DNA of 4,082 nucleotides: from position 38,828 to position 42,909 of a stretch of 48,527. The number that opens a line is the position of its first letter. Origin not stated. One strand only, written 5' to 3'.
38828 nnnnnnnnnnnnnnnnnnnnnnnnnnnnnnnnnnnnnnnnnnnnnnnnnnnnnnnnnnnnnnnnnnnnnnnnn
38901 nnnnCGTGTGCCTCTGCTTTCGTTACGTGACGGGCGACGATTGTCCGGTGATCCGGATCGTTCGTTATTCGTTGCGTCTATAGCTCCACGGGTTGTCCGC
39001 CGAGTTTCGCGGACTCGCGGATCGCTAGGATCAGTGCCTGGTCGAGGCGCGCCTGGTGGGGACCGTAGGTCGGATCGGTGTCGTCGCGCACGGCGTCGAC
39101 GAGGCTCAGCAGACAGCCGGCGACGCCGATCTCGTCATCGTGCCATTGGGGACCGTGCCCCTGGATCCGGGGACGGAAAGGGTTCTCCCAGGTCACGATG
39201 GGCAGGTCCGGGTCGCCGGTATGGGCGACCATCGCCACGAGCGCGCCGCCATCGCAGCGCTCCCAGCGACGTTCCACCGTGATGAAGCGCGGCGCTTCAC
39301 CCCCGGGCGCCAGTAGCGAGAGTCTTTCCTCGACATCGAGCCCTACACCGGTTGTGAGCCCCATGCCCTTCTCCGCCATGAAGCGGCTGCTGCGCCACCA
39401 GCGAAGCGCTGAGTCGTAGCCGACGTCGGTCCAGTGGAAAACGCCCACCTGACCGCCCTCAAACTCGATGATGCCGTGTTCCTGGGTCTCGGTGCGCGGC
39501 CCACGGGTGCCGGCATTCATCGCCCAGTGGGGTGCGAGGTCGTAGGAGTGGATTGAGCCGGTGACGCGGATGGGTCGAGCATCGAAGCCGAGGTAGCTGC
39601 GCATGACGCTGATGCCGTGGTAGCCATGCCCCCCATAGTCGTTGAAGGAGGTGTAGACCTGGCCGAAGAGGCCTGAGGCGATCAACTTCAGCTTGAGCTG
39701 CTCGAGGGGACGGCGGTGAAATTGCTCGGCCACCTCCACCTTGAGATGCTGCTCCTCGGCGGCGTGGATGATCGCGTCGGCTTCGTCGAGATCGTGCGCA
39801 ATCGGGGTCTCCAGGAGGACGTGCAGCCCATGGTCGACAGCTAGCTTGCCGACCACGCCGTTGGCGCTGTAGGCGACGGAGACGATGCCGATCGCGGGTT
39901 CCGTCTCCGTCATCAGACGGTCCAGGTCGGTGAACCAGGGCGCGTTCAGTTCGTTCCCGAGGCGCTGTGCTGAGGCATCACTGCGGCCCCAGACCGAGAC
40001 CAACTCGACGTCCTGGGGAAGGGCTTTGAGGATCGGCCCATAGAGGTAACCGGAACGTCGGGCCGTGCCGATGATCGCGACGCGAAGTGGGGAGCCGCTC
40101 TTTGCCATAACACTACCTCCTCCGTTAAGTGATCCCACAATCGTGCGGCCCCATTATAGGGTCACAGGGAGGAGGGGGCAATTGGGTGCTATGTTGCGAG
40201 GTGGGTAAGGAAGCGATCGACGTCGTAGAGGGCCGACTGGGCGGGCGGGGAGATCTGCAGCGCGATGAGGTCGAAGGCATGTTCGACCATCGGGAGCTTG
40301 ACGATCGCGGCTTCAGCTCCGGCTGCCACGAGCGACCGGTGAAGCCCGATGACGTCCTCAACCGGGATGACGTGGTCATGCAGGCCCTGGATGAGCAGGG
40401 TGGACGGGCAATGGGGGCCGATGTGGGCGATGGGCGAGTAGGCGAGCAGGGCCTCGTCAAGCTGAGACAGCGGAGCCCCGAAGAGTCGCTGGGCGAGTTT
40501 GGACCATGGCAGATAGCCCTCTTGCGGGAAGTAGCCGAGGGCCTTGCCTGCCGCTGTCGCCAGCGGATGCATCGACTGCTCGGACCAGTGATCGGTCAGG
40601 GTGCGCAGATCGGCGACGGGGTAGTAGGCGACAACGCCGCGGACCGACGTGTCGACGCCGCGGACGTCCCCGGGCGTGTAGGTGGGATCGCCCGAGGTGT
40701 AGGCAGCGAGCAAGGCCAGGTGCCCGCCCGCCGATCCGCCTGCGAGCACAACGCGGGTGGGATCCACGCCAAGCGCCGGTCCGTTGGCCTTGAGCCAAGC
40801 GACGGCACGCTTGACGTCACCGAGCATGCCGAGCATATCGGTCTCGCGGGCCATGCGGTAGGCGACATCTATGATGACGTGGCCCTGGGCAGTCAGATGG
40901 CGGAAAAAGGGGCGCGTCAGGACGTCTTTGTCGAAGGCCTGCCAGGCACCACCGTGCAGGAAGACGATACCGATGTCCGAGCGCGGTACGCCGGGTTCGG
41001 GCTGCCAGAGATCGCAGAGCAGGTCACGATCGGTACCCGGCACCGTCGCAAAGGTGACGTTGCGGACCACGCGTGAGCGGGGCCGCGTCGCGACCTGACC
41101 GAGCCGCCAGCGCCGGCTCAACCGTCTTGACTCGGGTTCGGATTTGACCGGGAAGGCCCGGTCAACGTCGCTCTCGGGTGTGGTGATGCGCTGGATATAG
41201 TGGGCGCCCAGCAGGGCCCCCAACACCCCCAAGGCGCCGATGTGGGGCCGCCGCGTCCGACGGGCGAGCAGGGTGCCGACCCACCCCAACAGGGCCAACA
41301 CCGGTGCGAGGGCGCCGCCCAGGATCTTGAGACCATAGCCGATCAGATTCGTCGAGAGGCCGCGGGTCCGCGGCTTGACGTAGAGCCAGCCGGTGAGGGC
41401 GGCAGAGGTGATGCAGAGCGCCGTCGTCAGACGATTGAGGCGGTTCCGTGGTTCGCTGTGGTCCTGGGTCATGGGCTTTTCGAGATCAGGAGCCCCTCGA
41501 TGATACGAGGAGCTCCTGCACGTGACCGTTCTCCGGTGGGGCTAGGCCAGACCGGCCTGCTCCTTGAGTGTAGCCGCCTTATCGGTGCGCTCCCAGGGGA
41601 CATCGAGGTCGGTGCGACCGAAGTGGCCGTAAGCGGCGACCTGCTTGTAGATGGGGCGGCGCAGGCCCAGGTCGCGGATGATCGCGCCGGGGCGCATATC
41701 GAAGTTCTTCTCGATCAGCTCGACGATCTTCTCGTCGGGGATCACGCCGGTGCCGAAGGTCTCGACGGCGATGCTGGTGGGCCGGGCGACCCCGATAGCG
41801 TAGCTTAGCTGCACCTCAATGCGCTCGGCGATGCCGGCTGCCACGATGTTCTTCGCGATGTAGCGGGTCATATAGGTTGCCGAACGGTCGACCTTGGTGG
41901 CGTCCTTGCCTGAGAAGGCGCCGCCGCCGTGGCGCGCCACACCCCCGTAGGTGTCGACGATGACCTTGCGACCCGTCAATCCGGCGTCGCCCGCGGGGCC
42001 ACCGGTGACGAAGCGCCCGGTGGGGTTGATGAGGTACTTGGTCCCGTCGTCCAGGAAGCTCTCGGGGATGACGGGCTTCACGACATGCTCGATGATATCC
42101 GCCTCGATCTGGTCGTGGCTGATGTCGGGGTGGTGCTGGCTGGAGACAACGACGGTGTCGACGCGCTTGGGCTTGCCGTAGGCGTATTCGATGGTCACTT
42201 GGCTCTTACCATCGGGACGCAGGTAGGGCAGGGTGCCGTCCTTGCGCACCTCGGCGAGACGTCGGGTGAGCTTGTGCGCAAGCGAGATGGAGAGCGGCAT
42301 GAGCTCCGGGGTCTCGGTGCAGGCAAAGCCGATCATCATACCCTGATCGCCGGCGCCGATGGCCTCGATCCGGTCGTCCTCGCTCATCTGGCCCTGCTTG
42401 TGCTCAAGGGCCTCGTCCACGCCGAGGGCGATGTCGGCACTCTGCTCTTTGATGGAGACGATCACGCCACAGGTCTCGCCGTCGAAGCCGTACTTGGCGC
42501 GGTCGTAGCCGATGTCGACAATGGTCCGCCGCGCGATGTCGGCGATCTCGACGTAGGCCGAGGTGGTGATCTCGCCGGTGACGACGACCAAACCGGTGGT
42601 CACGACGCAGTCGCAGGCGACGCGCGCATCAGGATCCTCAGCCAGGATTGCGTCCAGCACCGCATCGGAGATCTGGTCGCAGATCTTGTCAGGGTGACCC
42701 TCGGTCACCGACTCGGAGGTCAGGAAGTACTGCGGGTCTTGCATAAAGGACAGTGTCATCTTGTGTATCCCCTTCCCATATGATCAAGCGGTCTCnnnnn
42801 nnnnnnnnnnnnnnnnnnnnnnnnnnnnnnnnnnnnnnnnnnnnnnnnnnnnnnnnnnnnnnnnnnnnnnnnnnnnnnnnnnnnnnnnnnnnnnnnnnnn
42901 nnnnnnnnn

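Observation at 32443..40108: Seven-gene operon with four different oxidoreductase superfamilies, a TIM-barrel isomerase, a class II aldolase and an MFS transporter, but no kinase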

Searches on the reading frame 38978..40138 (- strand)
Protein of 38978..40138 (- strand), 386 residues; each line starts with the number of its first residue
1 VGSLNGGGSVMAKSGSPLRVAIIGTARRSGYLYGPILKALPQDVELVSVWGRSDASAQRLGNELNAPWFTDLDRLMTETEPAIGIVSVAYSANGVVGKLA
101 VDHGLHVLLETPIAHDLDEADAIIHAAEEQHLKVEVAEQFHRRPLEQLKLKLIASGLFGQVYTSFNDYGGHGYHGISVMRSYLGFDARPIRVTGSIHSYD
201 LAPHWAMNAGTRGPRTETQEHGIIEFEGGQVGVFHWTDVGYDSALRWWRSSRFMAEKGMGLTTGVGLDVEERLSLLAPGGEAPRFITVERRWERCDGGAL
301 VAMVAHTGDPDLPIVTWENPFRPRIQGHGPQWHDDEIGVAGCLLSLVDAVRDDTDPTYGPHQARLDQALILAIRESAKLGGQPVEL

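Call 3: search_protein_families(library=pfam, proteins=[window:38978-40138:-])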
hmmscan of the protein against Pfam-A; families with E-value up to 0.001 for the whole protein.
window:38978-40138:- (386 aa): 1 family
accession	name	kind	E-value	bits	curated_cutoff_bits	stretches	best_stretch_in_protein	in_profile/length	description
PF01408.29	GFO_IDH_MocA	-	4.2e-16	60.2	24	1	18-136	1-118/120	Oxidoreductase family, NAD-binding Rossmann fold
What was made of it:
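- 38978..40108 (-): Divergent Gfo/Idh/MocA-like protein (376 aa), 'ETP' subfamily. Pfam recognises only the N-terminal Rossmann domain (call 3).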

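Call 4: search_protein_families(library=ncbifam, proteins=[window:38978-40138:-])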
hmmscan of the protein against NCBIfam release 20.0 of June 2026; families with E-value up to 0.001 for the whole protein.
window:38978-40138:- (386 aa): 3 families
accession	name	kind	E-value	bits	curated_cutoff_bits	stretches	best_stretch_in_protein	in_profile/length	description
NF040723.1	UDP-GlcNAcDh_Arch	equivalog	1.2e-12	48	450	1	18-163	1-143/302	UDP-N-acetylglucosamine 3-dehydrogenase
TIGR04380.1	myo_inos_iolG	equivalog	2.6e-07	29.9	355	1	18-143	2-125/330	inositol 2-dehydrogenase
NF052479.1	LevoglcsnDh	equivalog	1.1e-06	27.6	650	1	80-162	71-155/386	levoglucosan dehydrogenase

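Call 36: search_solved_structures(query=window:38978-40108:-, max_evalue=0.01)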
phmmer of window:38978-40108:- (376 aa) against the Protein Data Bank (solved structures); distinct sequences matched with E-value up to 0.01: 25.
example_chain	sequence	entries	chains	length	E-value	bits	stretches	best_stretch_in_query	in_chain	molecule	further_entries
7bvj_A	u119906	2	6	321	1.1e-07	34.2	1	35-128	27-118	Oxidoreductase, NAD-binding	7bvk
3evn_A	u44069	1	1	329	1.2e-06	30.9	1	7-153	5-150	Oxidoreductase, Gfo/Idh/MocA family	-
1zh8_A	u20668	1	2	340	4e-06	29.1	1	7-150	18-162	oxidoreductase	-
3moi_A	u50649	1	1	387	5.6e-06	28.6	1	8-151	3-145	Probable dehydrogenase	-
1tlt_A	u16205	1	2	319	2e-05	26.8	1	7-164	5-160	PUTATIVE OXIDOREDUCTASE (VIRULENCE FACTOR mviM HOMOLOG)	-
7wzd_A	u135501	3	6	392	2.3e-05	26.6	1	4-130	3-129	4,5-dihydroxyphthalate dehydrogenase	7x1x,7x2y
6ktj_A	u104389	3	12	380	4.7e-05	25.6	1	68-150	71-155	Scyllo-inositol dehydrogenase with L-glucose dehydrogenase activity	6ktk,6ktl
5ya8_A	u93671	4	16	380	4.7e-05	25.6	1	68-150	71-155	Scyllo-inositol dehydrogenase with L-glucose dehydrogenase activity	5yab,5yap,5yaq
9m3d_B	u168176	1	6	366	7.5e-05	24.9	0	8-152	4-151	DgpA1 from W974-1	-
7d5m_A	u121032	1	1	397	0.0005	22.2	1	6-168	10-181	Oxidoreductase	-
7d5n_A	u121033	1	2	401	0.00051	22.2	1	6-168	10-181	Oxidoreductase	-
3oqb_A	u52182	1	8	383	0.00058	22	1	40-162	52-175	Oxidoreductase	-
4h3v_A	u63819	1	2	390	0.0006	22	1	10-151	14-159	Oxidoreductase domain protein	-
3dty_A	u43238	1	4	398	0.00073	21.7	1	43-168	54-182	Oxidoreductase, Gfo/Idh/MocA family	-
5b3t_A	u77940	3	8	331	0.00097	21.3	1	6-106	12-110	Biliverdin reductase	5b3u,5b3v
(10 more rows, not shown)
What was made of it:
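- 38978..40108 (-): PDB sequence hits reach at best E 1e-7 (call 36).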

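Call 62: search_protein_representatives(protein=window:38978-40108:-)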
Query: 376 residues. Proteins with E-value up to 0.001 (for the whole library): 2089; up to 1e-10: 432; up to 1e-30: 90. The best 150 are listed.
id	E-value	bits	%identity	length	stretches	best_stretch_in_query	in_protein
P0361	1.8e-175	599.9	70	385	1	5-376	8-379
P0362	3.5e-142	490.3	80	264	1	122-376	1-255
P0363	1.7e-106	372.7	76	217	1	169-376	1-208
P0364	1.8e-97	343.1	49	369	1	7-376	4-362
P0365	5.5e-91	321.7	69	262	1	50-251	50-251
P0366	1.1e-85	304.3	79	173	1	214-376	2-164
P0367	4.1e-85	302.4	48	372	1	4-369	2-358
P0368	4.3e-79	282.6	72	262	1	4-185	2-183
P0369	4.5e-79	282.5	45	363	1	6-374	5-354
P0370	8.4e-79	281.6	65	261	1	8-198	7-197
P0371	7.3e-76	271.9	45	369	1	7-375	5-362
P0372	3.4e-75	269.7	65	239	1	166-352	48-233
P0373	3.7e-75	269.6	42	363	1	8-372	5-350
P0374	5.2e-73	262.5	42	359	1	7-376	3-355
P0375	2.4e-71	257.0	74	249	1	169-312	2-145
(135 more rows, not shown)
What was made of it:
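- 38978..40108 (-): The family is small: 90 clusters at E<=1e-30 among 1.84 billion representatives (call 62).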

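Call 80: find_encoding_contigs(protein=P0364, flank=8000, max_places=2)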
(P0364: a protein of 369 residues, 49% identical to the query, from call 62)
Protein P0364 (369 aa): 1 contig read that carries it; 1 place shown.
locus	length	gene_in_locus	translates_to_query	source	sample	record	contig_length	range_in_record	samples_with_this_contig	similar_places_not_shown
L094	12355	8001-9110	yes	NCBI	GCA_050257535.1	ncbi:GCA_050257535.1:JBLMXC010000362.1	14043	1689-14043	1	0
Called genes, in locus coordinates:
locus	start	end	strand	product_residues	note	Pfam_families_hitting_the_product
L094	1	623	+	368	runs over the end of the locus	PF07478:Dala_Dala_lig_C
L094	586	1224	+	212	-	PF03412:Peptidase_C39 (faint), PF13529:Peptidase_C39_2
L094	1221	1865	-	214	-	PF02607:B12-binding_2, PF02310:B12-binding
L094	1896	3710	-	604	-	PF00111:Fer2, PF17650:RACo_linker, PF17651:Raco_middle, PF14574:RACo_C_ter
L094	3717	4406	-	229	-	-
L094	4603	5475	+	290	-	PF02574:S-methyl_trans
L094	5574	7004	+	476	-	PF02952:Fucose_iso_C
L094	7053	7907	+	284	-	PF00248:Aldo_ket_red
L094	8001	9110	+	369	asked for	PF01408:GFO_IDH_MocA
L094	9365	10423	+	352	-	PF25973:BSH_CzcB (weak), PF25984:BSH_YknX (weak), PF25917:BSH_RND (faint), PF25989:YknX_C (weak), PF25975:CzcB_C (weak)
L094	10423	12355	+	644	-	PF02687:FtsX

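Call 81: find_encoding_contigs(protein=P0373, flank=8000, max_places=3)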
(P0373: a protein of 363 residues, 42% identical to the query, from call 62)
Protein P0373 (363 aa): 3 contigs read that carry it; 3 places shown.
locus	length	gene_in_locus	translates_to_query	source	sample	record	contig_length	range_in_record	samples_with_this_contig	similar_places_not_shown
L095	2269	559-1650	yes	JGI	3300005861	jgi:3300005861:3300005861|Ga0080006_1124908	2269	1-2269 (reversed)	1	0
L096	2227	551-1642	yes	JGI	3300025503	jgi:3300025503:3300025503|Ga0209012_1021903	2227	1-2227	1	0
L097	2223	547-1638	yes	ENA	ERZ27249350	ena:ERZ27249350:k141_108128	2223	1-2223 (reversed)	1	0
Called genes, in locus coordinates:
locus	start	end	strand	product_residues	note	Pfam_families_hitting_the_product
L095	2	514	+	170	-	?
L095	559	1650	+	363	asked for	PF01408:GFO_IDH_MocA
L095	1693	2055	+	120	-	PF24541:Thioredox_PDIA6_C (weak), PF11009:BrxC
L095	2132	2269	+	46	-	?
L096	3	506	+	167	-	?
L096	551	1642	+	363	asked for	PF01408:GFO_IDH_MocA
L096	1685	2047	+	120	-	PF24541:Thioredox_PDIA6_C (weak), PF11009:BrxC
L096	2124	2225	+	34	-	?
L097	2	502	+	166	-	?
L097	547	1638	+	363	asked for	PF01408:GFO_IDH_MocA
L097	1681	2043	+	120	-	PF24541:Thioredox_PDIA6_C (weak), PF11009:BrxC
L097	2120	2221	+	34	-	?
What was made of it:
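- Tried and rejected: The others were contigs of about 2 kb (calls 80, 81).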

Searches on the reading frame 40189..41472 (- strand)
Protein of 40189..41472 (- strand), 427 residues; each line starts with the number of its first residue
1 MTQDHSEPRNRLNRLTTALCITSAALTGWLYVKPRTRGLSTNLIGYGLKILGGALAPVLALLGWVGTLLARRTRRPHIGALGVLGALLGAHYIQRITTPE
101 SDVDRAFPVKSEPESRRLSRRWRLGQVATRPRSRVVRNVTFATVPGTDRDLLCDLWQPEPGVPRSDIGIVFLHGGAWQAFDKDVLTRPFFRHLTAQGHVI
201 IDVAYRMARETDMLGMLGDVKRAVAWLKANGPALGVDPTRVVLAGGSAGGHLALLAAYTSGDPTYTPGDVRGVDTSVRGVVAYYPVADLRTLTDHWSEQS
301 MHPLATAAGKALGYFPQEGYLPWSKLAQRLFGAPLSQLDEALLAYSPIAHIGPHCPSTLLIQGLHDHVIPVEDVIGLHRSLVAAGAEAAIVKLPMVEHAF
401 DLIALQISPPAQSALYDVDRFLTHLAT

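Call 3: search_protein_families(library=pfam, proteins=[window:40189-41472:-])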
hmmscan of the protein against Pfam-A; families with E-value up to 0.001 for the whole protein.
window:40189-41472:- (427 aa): 4 families
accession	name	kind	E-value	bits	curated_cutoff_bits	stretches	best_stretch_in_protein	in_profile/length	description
PF20434.5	BD-FAE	-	7.2e-30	104.5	26.8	1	169-380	16-214/215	BD-FAE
PF07859.19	Abhydrolase_3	-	3.5e-20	73.1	25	1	169-400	1-208/210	alpha/beta hydrolase fold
PF00326.27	Peptidase_S9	-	4.7e-07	29.9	22.6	0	219-258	47-83/213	Prolyl oligopeptidase family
PF12697.13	Abhydrolase_6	-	1.7e-05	26.1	26.3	1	169-376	1-188/217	Alpha/beta hydrolase family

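Call 4: search_protein_families(library=ncbifam, proteins=[window:40189-41472:-])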
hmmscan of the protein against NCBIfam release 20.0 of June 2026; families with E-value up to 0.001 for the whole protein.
window:40189-41472:- (427 aa): 10 families
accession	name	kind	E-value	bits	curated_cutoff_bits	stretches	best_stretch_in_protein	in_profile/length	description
NF052354.1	EstLipQMycob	equivalog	6.6e-30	104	700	2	124-293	123-291/418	esterase LipQ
NF058653.1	LipP1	equivalog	1.3e-18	66.9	350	1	124-337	31-230/300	LipP1 family hormone-sensitive lipase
NF033149.0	CHL_hydrolase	equivalog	1e-13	50.9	500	1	144-259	54-168/310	chloramphenicol hydrolase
NF058665.1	HaHSL_fam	equivalog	4.6e-12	45.9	320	1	113-296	13-178/260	hormone-sensitive lipase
NF041902.1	pecacetest_PaeX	equivalog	1.6e-07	30.7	550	1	173-288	82-201/318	pectin acetylesterase PaeX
NF007547.0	PRK10162.1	equivalog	3.8e-07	29.3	389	1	142-272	63-190/321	acetyl esterase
NF058651.1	GESAG_HSLs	subfamily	2.4e-06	26.8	430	1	168-254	69-151/296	GESAG motif subfamily hormone-sensitive lipase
NF052620.1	AryltfaseLP1002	equivalog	1.2e-05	24.8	300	1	192-290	57-158/265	lp_1002 family arylesterase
NF042968.1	AcxylEst_AxeA1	equivalog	7.9e-05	21.2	700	1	168-254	50-135/459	acetylxylan esterase AxeA1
NF041556.1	tannase_B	equivalog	0.00014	21.3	300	1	219-267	135-183/463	subtype B tannase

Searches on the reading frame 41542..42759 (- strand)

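Call 3: search_protein_families(library=pfam, proteins=[window:41542-42759:-])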
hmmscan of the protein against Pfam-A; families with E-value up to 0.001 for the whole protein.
window:41542-42759:- (405 aa): 3 families
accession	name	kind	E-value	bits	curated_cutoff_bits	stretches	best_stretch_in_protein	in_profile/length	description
PF02773.21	S-AdoMet_synt_C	-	3.9e-68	228.1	25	1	253-391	2-138/138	S-adenosylmethionine synthetase, C-terminal domain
PF02772.21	S-AdoMet_synt_M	-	2.7e-51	173.1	29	1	134-250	2-120/120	S-adenosylmethionine synthetase, central domain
PF00438.25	S-AdoMet_synt_N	-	1.5e-43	147.8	33.1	1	11-108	2-99/99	S-adenosylmethionine synthetase, N-terminal domain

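Call 4: search_protein_families(library=ncbifam, proteins=[window:41542-42759:-])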
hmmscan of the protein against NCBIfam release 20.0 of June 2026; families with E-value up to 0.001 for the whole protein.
window:41542-42759:- (405 aa): 1 family
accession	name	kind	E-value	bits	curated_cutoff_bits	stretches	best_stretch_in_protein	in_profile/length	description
TIGR01034.1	metK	equivalog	2.9e-177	589.3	309.4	1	13-400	2-375/377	methionine adenosyltransferase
